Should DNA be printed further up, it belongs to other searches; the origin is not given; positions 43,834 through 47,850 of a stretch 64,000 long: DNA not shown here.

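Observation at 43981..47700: PolC replicase apparently lacking its DnaQ-like 3'-5' proofreading exonuclease domain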

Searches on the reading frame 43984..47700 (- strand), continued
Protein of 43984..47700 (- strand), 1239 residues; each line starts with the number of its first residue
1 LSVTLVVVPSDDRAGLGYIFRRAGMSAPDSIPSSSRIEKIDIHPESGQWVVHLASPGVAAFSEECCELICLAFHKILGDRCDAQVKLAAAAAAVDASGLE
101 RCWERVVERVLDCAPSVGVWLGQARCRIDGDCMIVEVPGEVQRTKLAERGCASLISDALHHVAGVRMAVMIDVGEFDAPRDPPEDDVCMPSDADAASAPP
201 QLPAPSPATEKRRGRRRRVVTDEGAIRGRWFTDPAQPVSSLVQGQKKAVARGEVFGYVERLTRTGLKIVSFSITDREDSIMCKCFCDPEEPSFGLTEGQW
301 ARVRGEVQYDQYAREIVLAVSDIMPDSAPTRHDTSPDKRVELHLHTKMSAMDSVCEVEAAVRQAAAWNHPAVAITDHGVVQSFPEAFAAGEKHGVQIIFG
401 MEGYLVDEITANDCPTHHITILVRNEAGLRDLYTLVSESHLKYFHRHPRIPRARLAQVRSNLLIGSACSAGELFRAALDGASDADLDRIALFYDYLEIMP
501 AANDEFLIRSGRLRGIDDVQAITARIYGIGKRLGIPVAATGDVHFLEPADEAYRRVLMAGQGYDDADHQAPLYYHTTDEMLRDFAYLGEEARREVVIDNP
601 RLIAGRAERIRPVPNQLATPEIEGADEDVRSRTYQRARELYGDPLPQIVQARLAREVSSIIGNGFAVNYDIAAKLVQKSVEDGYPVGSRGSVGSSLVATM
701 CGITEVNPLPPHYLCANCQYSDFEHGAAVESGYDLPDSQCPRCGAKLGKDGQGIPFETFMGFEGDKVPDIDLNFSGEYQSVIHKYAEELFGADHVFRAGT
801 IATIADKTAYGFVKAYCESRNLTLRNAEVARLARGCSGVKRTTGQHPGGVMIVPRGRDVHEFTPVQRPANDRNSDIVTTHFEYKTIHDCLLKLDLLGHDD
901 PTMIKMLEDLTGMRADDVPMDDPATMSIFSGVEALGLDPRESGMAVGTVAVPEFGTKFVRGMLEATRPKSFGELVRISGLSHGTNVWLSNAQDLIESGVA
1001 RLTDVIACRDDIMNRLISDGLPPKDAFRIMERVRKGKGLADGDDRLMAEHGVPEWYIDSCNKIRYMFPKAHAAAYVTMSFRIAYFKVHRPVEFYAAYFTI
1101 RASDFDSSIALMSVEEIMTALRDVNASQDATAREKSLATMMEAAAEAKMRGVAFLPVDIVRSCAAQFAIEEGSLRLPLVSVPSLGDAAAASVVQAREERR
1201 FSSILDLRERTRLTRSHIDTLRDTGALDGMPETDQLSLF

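Call 11: search_solved_structures(query=window:43984-47700:-, show_alignments=1)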
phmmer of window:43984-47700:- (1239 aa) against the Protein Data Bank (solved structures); distinct sequences matched with E-value up to 0.001: 13.
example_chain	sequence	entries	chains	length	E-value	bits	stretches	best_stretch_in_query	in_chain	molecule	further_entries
3f2b_A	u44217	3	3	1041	0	1164.6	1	233-1239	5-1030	DNA-directed DNA polymerase III alpha chain | GEOBACILLUS KAUSTOPHILUS DNA POLC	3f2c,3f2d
9qpc_A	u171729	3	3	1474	0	1062.7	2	416-1239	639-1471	DNA polymerase III PolC-type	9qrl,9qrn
4jom_A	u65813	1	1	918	2.1e-35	124.7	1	337-710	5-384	DNA polymerase III subunit alpha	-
2hnh_A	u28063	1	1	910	4.9e-32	113.6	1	338-710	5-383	DNA polymerase III alpha subunit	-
2hqa_A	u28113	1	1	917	5.1e-32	113.5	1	338-710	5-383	DNA polymerase III alpha subunit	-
5m1s_A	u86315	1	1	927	5.5e-32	113.4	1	338-710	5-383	DNA polymerase III subunit alpha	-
5fku_A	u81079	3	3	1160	2e-31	111.5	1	338-710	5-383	DNA POLYMERASE III SUBUNIT ALPHA | DNA POLYMERASE III ALPHA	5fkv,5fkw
2hpi_A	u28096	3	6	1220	2.4e-30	108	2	338-567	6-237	DNA polymerase III alpha subunit | DNA polymerase III subunit alpha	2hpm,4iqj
3e0d_A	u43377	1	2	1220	4.1e-29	103.9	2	338-567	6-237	DNA polymerase III subunit alpha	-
5lew_A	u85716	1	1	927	1.4e-26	95.4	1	340-711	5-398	DNA polymerase III subunit alpha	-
7pu7_A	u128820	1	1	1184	6e-26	93.4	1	339-711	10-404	DNA polymerase III subunit alpha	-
4gx8_A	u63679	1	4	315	6.9e-17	63.4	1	336-578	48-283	DNA polymerase III subunit epsilon,DNA polymerase III subunit alpha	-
4gx9_A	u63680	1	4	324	7.5e-17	63.2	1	336-578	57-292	DNA polymerase III subunit epsilon,DNA polymerase III subunit alpha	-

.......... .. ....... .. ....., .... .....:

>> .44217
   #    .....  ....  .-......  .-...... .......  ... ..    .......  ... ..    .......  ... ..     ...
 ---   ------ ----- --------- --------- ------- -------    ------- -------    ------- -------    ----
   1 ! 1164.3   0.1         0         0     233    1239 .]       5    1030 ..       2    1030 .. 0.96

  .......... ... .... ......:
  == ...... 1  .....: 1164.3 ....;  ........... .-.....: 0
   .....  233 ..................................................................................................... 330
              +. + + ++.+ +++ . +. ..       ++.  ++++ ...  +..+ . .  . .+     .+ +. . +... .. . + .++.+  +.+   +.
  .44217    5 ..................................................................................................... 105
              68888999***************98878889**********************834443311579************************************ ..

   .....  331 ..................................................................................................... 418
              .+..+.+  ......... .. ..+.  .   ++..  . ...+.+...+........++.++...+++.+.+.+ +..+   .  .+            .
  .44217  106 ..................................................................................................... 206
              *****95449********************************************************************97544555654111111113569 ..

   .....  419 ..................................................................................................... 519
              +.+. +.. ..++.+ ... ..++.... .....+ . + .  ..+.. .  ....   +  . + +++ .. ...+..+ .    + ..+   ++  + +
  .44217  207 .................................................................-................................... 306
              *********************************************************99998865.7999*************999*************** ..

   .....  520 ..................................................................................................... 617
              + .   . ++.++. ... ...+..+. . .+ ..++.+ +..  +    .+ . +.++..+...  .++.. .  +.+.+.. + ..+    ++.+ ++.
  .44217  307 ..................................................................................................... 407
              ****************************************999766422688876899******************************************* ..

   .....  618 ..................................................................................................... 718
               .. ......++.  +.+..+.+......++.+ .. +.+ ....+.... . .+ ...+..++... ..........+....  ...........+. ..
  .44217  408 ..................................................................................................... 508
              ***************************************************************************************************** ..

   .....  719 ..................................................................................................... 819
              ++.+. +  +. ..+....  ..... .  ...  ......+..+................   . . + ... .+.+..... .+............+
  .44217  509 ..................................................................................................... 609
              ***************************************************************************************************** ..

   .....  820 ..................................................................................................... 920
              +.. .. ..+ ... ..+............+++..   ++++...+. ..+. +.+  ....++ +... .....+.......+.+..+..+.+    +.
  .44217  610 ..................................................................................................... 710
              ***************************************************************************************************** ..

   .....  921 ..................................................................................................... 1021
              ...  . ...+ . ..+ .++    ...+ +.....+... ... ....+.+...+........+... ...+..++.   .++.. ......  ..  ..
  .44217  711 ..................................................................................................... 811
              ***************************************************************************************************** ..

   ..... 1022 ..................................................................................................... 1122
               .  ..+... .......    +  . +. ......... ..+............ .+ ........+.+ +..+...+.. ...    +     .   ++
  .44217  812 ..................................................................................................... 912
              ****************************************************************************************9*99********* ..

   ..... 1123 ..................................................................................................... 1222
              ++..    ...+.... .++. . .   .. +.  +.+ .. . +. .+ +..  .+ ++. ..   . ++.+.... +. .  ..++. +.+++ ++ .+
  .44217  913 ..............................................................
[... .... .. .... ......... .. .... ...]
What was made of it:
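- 43981..47700 (-): polC, PolC-type DNA polymerase III alpha, 1239 aa, Exo-less variant. Residues 233-1239 align end to end with 3F2B (call 11).
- On PolC-type DNA polymerase III alpha (C-family, PolC group): They are conserved against 3F2B (call 11).
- The match to 3F2B has E=0 and runs continuously across the junction (call 11).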
